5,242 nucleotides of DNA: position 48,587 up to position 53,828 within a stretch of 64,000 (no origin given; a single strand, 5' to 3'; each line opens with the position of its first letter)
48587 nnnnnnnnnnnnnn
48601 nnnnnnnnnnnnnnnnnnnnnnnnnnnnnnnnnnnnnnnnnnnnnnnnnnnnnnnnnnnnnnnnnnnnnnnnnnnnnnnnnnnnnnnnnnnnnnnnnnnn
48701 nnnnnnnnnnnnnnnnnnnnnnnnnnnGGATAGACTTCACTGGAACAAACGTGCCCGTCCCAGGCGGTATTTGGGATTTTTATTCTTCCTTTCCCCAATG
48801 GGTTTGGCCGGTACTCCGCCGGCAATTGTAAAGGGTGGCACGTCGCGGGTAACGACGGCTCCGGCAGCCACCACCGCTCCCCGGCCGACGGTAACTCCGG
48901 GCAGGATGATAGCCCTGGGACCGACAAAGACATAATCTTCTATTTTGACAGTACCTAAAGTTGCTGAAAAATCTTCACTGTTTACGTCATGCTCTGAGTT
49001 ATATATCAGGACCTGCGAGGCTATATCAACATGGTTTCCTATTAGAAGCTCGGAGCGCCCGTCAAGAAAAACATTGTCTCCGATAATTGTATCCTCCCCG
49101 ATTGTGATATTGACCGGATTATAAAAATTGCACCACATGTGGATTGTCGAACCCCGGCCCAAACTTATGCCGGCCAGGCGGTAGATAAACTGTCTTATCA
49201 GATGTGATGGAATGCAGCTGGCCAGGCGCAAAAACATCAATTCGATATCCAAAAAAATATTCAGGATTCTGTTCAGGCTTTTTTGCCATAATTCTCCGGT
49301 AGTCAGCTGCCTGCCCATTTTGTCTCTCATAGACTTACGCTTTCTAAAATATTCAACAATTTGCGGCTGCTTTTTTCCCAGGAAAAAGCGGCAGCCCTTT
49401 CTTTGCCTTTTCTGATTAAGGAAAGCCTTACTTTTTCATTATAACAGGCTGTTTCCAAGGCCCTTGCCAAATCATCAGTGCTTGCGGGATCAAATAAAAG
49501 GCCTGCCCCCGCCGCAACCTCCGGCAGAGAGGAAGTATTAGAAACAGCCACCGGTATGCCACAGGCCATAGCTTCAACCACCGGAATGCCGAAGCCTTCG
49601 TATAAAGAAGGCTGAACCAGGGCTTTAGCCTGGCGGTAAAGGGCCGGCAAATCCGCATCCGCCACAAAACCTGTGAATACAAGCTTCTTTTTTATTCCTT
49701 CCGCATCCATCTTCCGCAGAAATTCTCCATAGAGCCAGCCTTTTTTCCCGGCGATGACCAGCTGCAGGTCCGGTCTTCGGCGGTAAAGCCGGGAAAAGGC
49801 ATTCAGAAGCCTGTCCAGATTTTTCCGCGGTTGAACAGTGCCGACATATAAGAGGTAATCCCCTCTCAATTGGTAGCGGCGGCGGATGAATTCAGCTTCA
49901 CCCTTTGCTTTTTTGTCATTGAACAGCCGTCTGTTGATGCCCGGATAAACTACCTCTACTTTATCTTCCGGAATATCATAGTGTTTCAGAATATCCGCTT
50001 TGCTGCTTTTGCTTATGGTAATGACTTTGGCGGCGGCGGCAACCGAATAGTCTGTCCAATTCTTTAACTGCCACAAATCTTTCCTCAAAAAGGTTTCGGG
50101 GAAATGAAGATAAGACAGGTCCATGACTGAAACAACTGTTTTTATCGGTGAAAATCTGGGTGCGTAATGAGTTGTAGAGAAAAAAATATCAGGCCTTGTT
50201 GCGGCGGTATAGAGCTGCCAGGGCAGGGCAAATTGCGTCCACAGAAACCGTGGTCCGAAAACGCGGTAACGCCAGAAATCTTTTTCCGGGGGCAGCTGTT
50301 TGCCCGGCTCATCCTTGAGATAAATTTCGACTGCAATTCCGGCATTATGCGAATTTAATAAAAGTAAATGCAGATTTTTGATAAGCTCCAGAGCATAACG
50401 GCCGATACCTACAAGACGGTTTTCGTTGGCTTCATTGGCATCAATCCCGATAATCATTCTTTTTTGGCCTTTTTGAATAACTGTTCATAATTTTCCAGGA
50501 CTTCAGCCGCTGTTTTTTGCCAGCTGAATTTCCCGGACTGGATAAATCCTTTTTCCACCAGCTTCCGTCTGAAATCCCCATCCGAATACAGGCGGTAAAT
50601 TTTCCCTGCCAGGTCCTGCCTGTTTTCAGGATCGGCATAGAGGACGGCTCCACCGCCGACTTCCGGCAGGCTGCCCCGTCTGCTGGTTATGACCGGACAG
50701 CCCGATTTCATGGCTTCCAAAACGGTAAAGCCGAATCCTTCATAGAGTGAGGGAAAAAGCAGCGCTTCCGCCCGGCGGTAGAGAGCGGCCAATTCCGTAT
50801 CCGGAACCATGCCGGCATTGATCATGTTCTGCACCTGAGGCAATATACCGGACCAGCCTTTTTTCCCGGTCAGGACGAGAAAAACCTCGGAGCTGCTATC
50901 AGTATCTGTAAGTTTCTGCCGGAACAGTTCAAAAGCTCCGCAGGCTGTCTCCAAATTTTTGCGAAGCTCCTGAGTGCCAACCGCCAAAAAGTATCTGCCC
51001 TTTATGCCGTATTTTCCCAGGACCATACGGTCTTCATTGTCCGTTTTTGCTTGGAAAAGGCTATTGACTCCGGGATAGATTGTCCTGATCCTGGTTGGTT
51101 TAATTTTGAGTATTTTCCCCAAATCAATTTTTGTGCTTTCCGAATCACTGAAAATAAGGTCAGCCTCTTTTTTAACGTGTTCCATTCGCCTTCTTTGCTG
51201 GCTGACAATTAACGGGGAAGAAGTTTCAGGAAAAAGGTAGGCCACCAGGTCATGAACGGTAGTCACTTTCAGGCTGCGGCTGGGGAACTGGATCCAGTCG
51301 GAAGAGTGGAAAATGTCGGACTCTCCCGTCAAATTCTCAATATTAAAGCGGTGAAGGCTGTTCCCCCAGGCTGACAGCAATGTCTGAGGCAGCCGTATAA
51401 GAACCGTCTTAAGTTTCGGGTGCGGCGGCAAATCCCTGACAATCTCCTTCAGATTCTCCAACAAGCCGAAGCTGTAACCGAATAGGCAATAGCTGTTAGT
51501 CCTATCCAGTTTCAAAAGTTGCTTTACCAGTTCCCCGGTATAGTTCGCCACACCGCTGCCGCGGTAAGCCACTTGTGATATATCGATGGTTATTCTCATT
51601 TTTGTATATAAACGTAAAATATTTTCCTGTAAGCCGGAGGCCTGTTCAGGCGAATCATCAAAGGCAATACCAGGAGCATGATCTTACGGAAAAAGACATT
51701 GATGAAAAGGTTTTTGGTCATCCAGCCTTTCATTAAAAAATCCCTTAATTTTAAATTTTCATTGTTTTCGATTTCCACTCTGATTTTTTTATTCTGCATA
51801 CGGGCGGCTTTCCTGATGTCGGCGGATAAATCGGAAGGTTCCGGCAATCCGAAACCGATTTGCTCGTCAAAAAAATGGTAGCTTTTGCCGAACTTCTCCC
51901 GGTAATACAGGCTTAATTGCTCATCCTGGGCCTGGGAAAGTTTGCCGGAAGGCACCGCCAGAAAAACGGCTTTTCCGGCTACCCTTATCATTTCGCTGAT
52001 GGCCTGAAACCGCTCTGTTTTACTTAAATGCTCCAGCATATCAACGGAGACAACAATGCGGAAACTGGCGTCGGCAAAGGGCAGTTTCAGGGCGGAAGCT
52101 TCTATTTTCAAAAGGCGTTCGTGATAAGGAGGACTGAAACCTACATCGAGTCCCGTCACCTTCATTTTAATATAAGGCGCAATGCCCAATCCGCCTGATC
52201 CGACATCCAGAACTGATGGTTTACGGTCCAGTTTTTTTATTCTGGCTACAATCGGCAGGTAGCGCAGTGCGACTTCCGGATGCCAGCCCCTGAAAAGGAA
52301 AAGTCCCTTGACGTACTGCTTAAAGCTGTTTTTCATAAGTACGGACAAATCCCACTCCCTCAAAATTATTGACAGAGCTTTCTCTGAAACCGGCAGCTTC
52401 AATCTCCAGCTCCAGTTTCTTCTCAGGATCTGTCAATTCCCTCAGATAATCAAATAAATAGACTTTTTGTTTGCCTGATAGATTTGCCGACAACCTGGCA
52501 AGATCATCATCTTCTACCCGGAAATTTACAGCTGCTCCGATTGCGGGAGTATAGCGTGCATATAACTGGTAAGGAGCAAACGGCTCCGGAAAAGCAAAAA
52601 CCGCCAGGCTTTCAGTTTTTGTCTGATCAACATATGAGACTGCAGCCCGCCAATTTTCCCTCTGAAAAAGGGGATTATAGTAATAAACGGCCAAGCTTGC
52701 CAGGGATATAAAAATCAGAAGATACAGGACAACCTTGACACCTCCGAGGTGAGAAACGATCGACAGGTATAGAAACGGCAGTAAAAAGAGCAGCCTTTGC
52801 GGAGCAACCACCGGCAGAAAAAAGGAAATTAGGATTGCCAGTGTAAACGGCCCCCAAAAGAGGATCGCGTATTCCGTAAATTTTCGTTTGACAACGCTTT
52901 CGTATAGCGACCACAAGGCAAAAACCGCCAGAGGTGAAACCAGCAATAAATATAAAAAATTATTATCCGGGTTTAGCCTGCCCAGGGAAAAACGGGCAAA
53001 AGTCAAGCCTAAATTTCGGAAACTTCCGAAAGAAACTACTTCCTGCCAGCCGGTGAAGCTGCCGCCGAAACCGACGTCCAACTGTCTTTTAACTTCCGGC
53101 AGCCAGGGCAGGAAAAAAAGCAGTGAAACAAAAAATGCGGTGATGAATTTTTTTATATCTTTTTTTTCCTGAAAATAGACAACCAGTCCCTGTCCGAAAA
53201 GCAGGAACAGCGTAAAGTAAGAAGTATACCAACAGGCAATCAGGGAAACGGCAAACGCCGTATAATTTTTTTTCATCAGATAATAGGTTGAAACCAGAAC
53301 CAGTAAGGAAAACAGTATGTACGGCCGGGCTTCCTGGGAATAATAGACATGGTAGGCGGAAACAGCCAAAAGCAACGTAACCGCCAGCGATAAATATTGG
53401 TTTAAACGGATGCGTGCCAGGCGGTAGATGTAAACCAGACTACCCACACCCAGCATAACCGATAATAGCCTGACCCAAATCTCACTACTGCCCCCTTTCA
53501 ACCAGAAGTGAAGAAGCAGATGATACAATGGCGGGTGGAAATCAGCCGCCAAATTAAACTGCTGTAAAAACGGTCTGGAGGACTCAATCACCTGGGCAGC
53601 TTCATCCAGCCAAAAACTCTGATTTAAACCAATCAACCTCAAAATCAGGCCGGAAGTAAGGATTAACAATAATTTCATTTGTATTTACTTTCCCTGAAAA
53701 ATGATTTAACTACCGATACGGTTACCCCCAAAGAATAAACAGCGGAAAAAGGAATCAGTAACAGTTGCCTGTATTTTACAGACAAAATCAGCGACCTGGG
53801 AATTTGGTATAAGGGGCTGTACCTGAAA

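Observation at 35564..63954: ~28 kb surface-glycan locus that combines a Und-PP/Wzx route with a polyprenyl-P-sugar/GT-C route (four GT-C enzymes)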

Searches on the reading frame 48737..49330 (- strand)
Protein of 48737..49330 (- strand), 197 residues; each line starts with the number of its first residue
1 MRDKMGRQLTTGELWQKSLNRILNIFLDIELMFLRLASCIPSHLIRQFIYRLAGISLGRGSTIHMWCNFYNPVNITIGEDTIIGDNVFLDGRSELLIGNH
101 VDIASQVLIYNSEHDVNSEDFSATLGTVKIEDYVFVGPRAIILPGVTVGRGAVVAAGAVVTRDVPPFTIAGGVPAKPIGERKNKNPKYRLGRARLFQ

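Call 5: search_protein_families(library=pfam, proteins=[window:48737-49330:-])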
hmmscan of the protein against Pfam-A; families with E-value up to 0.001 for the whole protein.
window:48737-49330:- (197 aa): 3 families
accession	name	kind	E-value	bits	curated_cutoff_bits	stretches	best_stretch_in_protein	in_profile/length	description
PF00132.30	Hexapep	-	5.2e-15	54.8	27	1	128-162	2-36/36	Bacterial transferase hexapeptide (six repeats)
PF14602.12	Hexapep_2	-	2.6e-12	46.7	27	1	128-162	2-34/34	Hexapeptide repeat of succinyl-transferase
PF25084.1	LbH_EIF2B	-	0.00012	22.5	54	0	47-164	2-97/105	EIF2B subunit epsilon LbH domain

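Call 53: search_protein_families(library=ncbifam, max_evalue=0.00001, proteins=[window:48737-49330:-])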
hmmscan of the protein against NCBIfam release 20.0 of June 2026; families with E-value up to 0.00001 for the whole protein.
window:48737-49330:- (197 aa): 36 families (the best 25 are shown)
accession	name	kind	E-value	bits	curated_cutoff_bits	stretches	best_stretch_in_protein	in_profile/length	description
NF007797.0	PRK10502.1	subfamily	1.3e-28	99.9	192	1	29-184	28-182/183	WcaF family extracellular polysaccharide biosynthesis acetyltransferase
TIGR03532.1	DapD_Ac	equivalog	1.6e-20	73.8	231.75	1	73-185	115-218/231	2,3,4,5-tetrahydropyridine-2,6-dicarboxylate N-acetyltransferase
NF038307.1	EPS_acetyl_HpsU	equivalog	4.3e-20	72.1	305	1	41-178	38-175/178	hormogonium polysaccharide biosynthesis acetyltransferase HpsU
TIGR03308.1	phn_thr-fam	hypoth_equivalog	3.7e-18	66.1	201.65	1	127-184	108-165/204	phosphonate metabolim protein, transferase hexapeptide repeat family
NF058585.1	HptprglPActTf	PfamEq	5e-18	65.2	300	1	124-185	103-164/172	heptaprenylglyceryl phosphate O-acetyltransferase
NF007076.0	PRK09527.1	equivalog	4.7e-17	62.1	347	1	55-188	68-192/203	galactoside O-acetyltransferase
TIGR04008.1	WcaF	equivalog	1e-16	61.4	326.3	1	45-181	42-178/180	colanic acid biosynthesis acetyltransferase WcaF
NF041874.1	EPS_EpsC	equivalog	1.2e-16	60.9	150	1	88-179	75-165/168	serine O-acetyltransferase EpsC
TIGR03570.1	NeuD_NnaD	subfamily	2e-16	60.2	160.8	1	74-176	99-202/202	NeuD/PglB/VioB family sugar acetyltransferase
NF007499.0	PRK10092.1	equivalog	2.8e-16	59.8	314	1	74-178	73-180/183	maltose O-acetyltransferase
NF007240.0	PRK09677.1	equivalog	6.7e-16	58.3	243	1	63-182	54-185/192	putative lipopolysaccharide biosynthesis O-acetyl transferase WbbJ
NF033468.1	stregram_VatI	exception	7.4e-15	55.3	415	1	126-182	111-167/208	streptogramin A O-acetyltransferase Vat(I)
NF000490.1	chloram_CatB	equivalog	1.4e-14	53.9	350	1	118-183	101-166/210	type B chloramphenicol O-acetyltransferase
NF000311.1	Vat_ABCDEFH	equivalog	2.8e-14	53.1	300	1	125-185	108-168/201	Vat family streptogramin A O-acetyltransferase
TIGR01172.1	cysE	equivalog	1.8e-12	47.6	210.65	1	43-176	34-162/162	serine O-acetyltransferase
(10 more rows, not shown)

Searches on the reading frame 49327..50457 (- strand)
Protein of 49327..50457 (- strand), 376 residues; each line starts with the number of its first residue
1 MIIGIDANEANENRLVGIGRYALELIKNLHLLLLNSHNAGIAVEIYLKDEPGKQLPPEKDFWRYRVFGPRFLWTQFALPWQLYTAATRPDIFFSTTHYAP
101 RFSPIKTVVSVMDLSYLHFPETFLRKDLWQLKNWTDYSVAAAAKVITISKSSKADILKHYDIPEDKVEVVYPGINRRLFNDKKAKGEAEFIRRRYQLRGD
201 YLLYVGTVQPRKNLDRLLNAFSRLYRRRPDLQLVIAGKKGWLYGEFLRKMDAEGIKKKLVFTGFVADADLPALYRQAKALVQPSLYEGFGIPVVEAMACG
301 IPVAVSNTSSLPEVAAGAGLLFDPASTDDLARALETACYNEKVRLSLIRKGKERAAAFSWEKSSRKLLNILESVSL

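Call 5: search_protein_families(library=pfam, proteins=[window:49327-50457:-])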
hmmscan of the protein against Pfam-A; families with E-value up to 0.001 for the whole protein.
window:49327-50457:- (376 aa): 5 families
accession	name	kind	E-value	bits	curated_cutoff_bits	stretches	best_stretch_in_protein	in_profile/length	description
PF00534.26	Glycos_transf_1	-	1.5e-38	132.4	26.4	1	199-354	15-172/172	Glycosyl transferases group 1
PF13692.12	Glyco_trans_1_4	-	1.1e-30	107.2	27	1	201-336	3-138/142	Glycosyl transferases group 1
PF13439.12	Glyco_transf_4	-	4.1e-12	46.9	28.5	1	17-175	3-167/170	Glycosyltransferase Family 4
PF13524.12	Glyco_trans_1_2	-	1.2e-10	41.9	25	1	221-367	6-142/144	Glycosyl transferase-like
PF20706.3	GT4-conflict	-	1.3e-10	41.3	26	1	199-311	197-316/385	Family 4 Glycosyltransferase in conflict systems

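Call 53: search_protein_families(library=ncbifam, max_evalue=0.00001, proteins=[window:49327-50457:-])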
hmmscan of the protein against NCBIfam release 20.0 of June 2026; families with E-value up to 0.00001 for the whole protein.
window:49327-50457:- (376 aa): 28 families (the best 25 are shown)
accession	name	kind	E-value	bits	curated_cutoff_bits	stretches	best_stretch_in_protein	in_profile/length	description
TIGR04047.1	MSMEG_0565_glyc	hypoth_equivalog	1.1e-45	156.3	259.85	1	130-370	127-370/373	MSMEG_0565 family glycosyltransferase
TIGR02149.1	glgA_Coryne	subfamily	2e-30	106.2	302.4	1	129-374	131-390/391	glycogen synthase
TIGR03449.1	mycothiol_MshA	equivalog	6.2e-30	104.4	462.5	1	139-371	162-400/406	D-inositol-3-phosphate glycosyltransferase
TIGR04157.1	glyco_rSAM_CFB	subfamily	6.6e-24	84.6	400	1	140-315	168-339/406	TIGR04157 family glycosyltransferase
TIGR03088.1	stp2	hypoth_equivalog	3.3e-21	75.8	409.05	1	145-371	140-370/374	TIGR03088 family PEP-CTERM/XrtA system glycosyltransferase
NF038295.1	EPS_HpsP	equivalog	3.8e-20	72.2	550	1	141-373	153-386/388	hormogonium polysaccharide biosynthesis glycosyltransferase HpsP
NF041876.1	EPS_EpsE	equivalog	4.7e-18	65.6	400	1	202-364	217-386/389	exopolysaccharide biosynthesis GT4 family glycosyltransferase EpsE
TIGR03999.1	thiol_BshA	equivalog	2.7e-16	59.5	273.7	1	130-364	133-363/375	N-acetyl-alpha-D-glucosaminyl L-malate synthase BshA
TIGR04063.1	stp3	hypoth_equivalog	2.9e-15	56.1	442.05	1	136-363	152-384/397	TIGR04063 family PEP-CTERM/XrtA system glycosyltransferase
NF038229.1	Glyco4_Geo_Pelo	equivalog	3.1e-15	56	400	1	135-374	103-336/338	GPMC system family 4 glycosyltransferase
TIGR02472.1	sucr_P_syn_N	equivalog_domain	4.6e-15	55.4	576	1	137-371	180-438/439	sucrose-phosphate synthase, putative, glycosyltransferase domain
NF053787.1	GlcN_PG_synth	equivalog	4.8e-15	55.3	480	1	155-372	156-357/361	N-acetylglucosaminyl phosphatidylglycerol synthase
NF050063.1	ProtGlycPglJ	equivalog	4.9e-15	55.6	500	1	143-370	146-362/363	N-acetylgalactosamine-N,N'-diacetylbacillosaminyl-diphospho-undecaprenol 4-alpha-N-acetylgalactosaminyltransferase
NF041010.1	glycosy_Agl16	equivalog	8.9e-14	51.1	575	1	141-373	133-350/352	glycosylation protein Agl16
NF053513.1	Gtran_IagA_BgsA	equivalog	3.5e-13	49.3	460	1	131-373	95-330/333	LTA glycolipid anchor biosynthesis glycosyltransferase, IagA/BgsA family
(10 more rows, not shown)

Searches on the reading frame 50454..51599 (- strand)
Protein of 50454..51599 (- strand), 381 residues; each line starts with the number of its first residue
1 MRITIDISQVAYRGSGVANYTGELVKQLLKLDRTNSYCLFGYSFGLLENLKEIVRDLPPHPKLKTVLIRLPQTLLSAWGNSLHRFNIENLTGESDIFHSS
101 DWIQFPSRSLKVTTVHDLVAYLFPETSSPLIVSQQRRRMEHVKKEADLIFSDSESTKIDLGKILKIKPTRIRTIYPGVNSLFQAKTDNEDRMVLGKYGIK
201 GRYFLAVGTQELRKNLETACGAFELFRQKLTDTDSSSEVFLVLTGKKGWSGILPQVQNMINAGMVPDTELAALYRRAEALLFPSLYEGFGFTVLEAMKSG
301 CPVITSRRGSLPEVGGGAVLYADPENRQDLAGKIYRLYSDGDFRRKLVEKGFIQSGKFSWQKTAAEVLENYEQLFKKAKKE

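Call 5: search_protein_families(library=pfam, proteins=[window:50454-51599:-])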
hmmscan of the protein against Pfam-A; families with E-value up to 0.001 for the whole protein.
window:50454-51599:- (381 aa): 5 families
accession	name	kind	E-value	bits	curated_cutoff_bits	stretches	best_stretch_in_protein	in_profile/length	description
PF00534.26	Glycos_transf_1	-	1.7e-21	77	26.4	1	200-351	14-169/172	Glycosyl transferases group 1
PF13692.12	Glyco_trans_1_4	-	2.5e-18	67.2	27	1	203-340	3-142/142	Glycosyl transferases group 1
PF13439.12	Glyco_transf_4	-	5e-08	33.6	28.5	1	15-179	2-167/170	Glycosyltransferase Family 4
PF20706.3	GT4-conflict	-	5.2e-08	32.7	26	1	268-379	273-366/385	Family 4 Glycosyltransferase in conflict systems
PF13524.12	Glyco_trans_1_2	-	4.2e-06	27.2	25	1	241-368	17-143/144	Glycosyl transferase-like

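Call 53: search_protein_families(library=ncbifam, max_evalue=0.00001, proteins=[window:50454-51599:-])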
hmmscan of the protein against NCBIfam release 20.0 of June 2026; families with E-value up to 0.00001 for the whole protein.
window:50454-51599:- (381 aa): 14 families
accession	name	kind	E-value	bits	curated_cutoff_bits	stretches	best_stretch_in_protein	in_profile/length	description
TIGR04047.1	MSMEG_0565_glyc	hypoth_equivalog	1.8e-25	89.8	259.85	1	258-372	258-372/373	MSMEG_0565 family glycosyltransferase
TIGR03449.1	mycothiol_MshA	equivalog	3.1e-16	59.3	462.5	1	265-375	292-404/406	D-inositol-3-phosphate glycosyltransferase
TIGR02149.1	glgA_Coryne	subfamily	5e-16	58.8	302.4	1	144-374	143-390/391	glycogen synthase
NF053787.1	GlcN_PG_synth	equivalog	9.3e-13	47.7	480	1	262-375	247-360/361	N-acetylglucosaminyl phosphatidylglycerol synthase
TIGR03088.1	stp2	hypoth_equivalog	7.9e-12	44.9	409.05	1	160-374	151-373/374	TIGR03088 family PEP-CTERM/XrtA system glycosyltransferase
TIGR04157.1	glyco_rSAM_CFB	subfamily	1.4e-10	40.7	400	1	131-312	155-336/406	TIGR04157 family glycosyltransferase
TIGR03999.1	thiol_BshA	equivalog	4.9e-09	35.6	273.7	1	269-377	265-372/375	N-acetyl-alpha-D-glucosaminyl L-malate synthase BshA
NF038229.1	Glyco4_Geo_Pelo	equivalog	1.7e-08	33.9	400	1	263-374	224-336/338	GPMC system family 4 glycosyltransferase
NF038298.1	EPS_HpsO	equivalog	9.3e-08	31.2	575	1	286-374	298-387/388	hormogonium polysaccharide biosynthesis glycosyltransferase HpsO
NF041876.1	EPS_EpsE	equivalog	1e-07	31.6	400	1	263-351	282-372/389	exopolysaccharide biosynthesis GT4 family glycosyltransferase EpsE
NF038295.1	EPS_HpsP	equivalog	1.4e-07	30.9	550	1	262-374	273-387/388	hormogonium polysaccharide biosynthesis glycosyltransferase HpsP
NF047684.1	TeichurnBiosyTuaC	equivalog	3.7e-06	26.1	550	1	257-375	270-390/391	teichuronic acid biosynthesis protein TuaC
NF049987.1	DaglGlyslTfaseDgs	equivalog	5.2e-06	25.6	500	0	255-376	210-329/332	processive diacylglycerol alpha-glucosyltransferase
TIGR04348.1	TIGR04348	equivalog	6.6e-06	25.4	300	1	262-363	198-300/310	selenoneine biosynthesis selenosugar synthase SenB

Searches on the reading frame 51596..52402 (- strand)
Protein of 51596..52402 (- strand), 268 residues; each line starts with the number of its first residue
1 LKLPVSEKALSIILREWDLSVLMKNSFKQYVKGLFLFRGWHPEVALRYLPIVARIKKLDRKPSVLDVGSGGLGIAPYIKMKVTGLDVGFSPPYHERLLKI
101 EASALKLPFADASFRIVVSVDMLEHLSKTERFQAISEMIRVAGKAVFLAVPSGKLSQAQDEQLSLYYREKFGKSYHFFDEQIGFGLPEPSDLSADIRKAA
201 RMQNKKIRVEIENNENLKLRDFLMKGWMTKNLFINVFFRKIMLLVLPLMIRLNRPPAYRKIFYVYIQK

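Call 5: search_protein_families(library=pfam, proteins=[window:51596-52402:-])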
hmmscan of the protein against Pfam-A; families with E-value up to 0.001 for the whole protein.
window:51596-52402:- (268 aa): 2 families
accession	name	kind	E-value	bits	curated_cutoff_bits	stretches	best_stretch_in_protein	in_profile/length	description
PF08241.18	Methyltransf_11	-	1.5e-07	32.4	21.2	1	65-142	1-87/95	Methyltransferase domain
PF13649.12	Methyltransf_25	-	1.2e-05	26.3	27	1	100-141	51-92/97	Methyltransferase domain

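Call 54: search_protein_families(library=ncbifam, max_evalue=0.00001, proteins=[window:51596-52402:-])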
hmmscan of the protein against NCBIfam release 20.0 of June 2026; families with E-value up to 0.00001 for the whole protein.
window:51596-52402:- (268 aa): 1 family
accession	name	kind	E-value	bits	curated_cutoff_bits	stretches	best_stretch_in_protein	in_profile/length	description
NF041255.1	mycofact_MftM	equivalog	1.2e-08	34.6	200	1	96-151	187-242/289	mycofactocin oligosaccharide methyltransferase MftM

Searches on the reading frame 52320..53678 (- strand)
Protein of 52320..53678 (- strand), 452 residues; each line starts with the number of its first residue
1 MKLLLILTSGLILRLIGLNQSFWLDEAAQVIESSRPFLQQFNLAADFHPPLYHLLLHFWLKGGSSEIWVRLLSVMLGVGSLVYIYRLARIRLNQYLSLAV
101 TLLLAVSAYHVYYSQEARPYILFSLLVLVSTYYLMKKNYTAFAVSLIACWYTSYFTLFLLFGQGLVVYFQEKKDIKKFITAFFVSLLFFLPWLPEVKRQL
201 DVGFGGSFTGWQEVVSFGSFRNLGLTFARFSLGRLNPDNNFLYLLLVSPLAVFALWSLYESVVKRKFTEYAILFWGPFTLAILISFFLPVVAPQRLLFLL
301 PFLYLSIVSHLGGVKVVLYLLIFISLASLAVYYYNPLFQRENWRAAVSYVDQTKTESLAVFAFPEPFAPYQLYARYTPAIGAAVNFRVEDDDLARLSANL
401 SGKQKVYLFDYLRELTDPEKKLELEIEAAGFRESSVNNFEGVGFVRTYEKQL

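Call 5: search_protein_families(library=pfam, proteins=[window:52320-53678:-])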
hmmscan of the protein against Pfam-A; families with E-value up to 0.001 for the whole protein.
window:52320-53678:- (452 aa): 1 family
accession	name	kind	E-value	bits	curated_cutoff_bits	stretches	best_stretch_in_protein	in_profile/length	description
PF13231.12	PMT_2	-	5.8e-06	27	26.1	1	48-193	2-158/160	Dolichyl-phosphate-mannose-protein mannosyltransferase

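Call 16: search_protein_families(library=ncbifam, max_evalue=0.01, proteins=[window:52320-53678:-])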
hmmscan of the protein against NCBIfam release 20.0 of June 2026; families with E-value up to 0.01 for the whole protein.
window:52320-53678:- (452 aa): 0 families
